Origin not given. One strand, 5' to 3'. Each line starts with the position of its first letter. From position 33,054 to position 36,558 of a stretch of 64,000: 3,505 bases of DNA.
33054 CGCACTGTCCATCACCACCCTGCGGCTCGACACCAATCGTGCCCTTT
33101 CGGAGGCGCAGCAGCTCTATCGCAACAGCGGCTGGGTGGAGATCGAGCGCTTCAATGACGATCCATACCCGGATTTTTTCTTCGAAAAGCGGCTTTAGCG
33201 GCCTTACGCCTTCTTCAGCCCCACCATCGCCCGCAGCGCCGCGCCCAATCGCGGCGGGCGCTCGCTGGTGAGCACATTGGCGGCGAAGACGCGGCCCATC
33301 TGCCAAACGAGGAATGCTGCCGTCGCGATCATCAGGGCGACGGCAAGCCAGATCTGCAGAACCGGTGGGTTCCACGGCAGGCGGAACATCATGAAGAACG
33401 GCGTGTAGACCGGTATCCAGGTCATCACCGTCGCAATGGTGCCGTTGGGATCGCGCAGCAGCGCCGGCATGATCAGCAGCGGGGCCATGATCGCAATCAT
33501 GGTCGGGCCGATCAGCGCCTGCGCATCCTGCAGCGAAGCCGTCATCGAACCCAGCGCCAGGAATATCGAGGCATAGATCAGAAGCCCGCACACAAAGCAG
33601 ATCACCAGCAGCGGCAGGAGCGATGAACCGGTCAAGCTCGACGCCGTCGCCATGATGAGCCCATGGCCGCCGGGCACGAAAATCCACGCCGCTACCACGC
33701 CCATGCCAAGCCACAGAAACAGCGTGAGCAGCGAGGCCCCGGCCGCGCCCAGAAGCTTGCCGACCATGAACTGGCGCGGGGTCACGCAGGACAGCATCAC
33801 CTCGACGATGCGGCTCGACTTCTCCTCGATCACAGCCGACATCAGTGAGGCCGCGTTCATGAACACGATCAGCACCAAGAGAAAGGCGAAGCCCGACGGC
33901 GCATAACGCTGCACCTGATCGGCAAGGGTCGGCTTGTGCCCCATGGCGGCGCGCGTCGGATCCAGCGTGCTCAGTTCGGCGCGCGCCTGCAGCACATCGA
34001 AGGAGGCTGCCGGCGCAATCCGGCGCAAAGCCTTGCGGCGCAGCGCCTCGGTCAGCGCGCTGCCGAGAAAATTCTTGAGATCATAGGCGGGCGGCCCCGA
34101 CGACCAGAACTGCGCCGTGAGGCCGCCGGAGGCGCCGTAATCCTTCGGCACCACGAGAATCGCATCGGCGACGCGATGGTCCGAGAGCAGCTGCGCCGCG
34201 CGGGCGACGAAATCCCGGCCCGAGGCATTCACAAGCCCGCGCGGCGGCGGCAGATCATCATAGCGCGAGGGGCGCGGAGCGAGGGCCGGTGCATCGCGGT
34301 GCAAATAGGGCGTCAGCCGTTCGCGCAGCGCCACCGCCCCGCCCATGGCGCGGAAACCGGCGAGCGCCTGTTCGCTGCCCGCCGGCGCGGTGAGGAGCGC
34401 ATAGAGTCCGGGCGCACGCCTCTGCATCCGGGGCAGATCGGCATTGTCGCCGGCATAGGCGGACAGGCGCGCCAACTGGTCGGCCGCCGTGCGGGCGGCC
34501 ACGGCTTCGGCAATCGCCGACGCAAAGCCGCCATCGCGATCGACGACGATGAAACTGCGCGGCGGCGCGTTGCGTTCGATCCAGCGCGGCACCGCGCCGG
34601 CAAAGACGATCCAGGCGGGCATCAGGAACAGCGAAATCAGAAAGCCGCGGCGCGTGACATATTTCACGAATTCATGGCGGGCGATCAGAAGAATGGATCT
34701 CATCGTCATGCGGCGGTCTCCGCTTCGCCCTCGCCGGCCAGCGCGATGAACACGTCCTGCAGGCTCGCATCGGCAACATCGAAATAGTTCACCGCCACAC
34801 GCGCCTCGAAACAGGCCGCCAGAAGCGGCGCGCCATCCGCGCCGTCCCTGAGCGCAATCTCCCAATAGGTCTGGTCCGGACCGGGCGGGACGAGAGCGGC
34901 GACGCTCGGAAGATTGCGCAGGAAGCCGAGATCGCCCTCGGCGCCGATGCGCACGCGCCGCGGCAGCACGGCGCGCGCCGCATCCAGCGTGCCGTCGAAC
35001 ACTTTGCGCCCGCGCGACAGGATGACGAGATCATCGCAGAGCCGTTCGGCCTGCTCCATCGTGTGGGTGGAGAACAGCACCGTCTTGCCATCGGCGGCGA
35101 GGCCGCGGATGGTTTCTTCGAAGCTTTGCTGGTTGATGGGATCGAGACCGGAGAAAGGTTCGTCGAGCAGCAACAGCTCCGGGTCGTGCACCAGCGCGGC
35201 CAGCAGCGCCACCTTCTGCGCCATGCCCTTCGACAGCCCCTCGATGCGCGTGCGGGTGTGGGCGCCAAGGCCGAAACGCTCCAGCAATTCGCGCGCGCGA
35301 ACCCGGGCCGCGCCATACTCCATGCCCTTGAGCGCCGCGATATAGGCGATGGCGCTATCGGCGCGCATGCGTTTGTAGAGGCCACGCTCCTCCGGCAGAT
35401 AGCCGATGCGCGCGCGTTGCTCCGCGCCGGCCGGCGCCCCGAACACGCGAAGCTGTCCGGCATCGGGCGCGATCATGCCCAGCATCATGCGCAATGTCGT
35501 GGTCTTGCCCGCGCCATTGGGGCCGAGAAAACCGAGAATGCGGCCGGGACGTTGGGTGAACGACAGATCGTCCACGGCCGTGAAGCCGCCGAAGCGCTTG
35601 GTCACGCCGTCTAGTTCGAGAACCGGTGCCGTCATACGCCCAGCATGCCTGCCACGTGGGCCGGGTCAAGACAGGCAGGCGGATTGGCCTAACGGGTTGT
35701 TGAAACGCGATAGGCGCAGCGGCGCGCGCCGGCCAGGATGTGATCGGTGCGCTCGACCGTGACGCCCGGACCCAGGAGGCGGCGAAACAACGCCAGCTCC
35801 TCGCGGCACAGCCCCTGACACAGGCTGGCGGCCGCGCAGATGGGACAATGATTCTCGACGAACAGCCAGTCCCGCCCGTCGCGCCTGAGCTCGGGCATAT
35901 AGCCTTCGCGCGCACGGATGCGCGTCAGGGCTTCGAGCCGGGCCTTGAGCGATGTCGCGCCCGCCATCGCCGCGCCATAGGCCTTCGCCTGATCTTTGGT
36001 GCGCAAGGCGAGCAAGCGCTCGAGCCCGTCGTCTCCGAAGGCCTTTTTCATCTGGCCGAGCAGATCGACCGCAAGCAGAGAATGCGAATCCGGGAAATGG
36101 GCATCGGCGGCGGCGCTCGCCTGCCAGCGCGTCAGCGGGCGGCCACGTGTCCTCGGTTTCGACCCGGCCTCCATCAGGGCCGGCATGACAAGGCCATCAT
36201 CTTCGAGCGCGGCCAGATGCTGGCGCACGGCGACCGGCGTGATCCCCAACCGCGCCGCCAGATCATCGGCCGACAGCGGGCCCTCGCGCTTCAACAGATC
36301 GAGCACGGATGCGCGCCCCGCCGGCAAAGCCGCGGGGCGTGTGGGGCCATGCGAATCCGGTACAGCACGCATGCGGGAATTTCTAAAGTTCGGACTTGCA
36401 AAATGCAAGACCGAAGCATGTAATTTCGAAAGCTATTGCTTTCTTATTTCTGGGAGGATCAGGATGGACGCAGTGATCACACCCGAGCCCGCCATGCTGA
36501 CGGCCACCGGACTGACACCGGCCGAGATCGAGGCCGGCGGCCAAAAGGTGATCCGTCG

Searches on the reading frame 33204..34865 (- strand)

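Call 9: search_protein_families(library=pfam, proteins=[window:33204-34865:-], max_evalue=0.001)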
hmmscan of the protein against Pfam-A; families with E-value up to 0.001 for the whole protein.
window:33204-34865:- (553 aa): 2 families
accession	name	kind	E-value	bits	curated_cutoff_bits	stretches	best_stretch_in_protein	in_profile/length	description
PF12698.13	ABC2_membrane_3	-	5.5e-38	131.4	31.6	1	224-521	71-343/347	ABC-2 family transporter protein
PF12679.13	ABC2_membrane_2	-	7.7e-07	29.1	27.2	1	61-460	3-198/283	ABC-2 family transporter protein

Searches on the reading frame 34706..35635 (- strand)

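Call 9: search_protein_families(library=pfam, proteins=[window:34706-35635:-], max_evalue=0.001)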
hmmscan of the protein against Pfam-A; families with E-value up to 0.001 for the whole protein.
window:34706-35635:- (309 aa): 4 families
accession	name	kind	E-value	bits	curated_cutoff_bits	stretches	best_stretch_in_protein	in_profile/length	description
PF00005.33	ABC_tran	-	2.5e-28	99.8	25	1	22-161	2-136/137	ABC transporter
PF13304.12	AAA_21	-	1.1e-11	45.8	27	1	129-191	233-298/304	AAA domain, putative AbiEii toxin, Type IV TA system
PF13732.12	DrrA1-3_C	-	4e-05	24.7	27.4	1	227-298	14-79/81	ATP-binding protein DrrA1-3-like, C-terminal domain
PF13401.12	AAA_22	-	0.00051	20.8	27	0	33-159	7-92/130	AAA domain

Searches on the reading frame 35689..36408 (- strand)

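Call 9: search_protein_families(library=pfam, proteins=[window:35689-36408:-], max_evalue=0.001)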
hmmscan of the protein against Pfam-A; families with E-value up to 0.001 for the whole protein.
window:35689-36408:- (239 aa): 12 families
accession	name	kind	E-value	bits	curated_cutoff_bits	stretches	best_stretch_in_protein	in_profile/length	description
PF12840.13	HTH_20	-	4.6e-09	36.5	27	1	32-74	6-48/51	Helix-turn-helix domain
PF01022.26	HTH_5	-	7.3e-09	35.8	22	1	32-74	4-45/47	Bacterial regulatory protein, arsR family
PF13412.12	HTH_24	-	1.2e-07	31.6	21.9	1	35-74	8-47/48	Winged helix-turn-helix DNA-binding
PF08279.18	HTH_11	-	3.5e-07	30.4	25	1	35-73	5-44/55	HTH domain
PF12802.13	MarR_2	-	1.3e-06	28.9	27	1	32-74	7-50/61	MarR family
PF17782.7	DprA_WH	-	1.8e-06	28.3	22.9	1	23-74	5-55/61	DprA winged helix domain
PF01047.28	MarR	-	9.2e-06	25.9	24.6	1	32-74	5-47/59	MarR family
PF09339.16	HTH_IclR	-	0.00013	22.1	22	1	34-74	7-48/52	IclR helix-turn-helix domain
PF21476.4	PF0610-like_N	-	0.00023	21.8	33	1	36-67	7-37/50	PF0610-like, N-terminal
PF02002.24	TFIIE_alpha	-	0.00028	21.1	22.9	1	33-74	16-57/105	TFIIE alpha subunit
PF13545.12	HTH_Crp_2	-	0.00032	21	27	1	44-74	22-52/70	Crp-like helix-turn-helix domain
PF08220.18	HTH_DeoR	-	0.00054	20.1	21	1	34-74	4-44/57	DeoR-like helix-turn-helix domain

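Call 12: search_protein_families(library=ncbifam, proteins=[window:35689-36408:-], max_evalue=0.001)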
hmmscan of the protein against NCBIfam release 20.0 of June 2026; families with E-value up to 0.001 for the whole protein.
window:35689-36408:- (239 aa): 3 families
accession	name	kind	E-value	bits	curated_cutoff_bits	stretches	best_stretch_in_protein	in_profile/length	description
TIGR02702.1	SufR_cyano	equivalog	2.3e-30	105.9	178.8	1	33-234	4-207/208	iron-sulfur cluster biosynthesis transcriptional regulator SufR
NF033788.1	HTH_metalloreg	subfamily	6.7e-08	32.2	55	1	32-74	13-55/77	metalloregulator ArsR/SmtB family transcription factor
NF033789.1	repress_SdpR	subfamily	0.00075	19.4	100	0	32-75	10-52/79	autorepressor SdpR family transcription factor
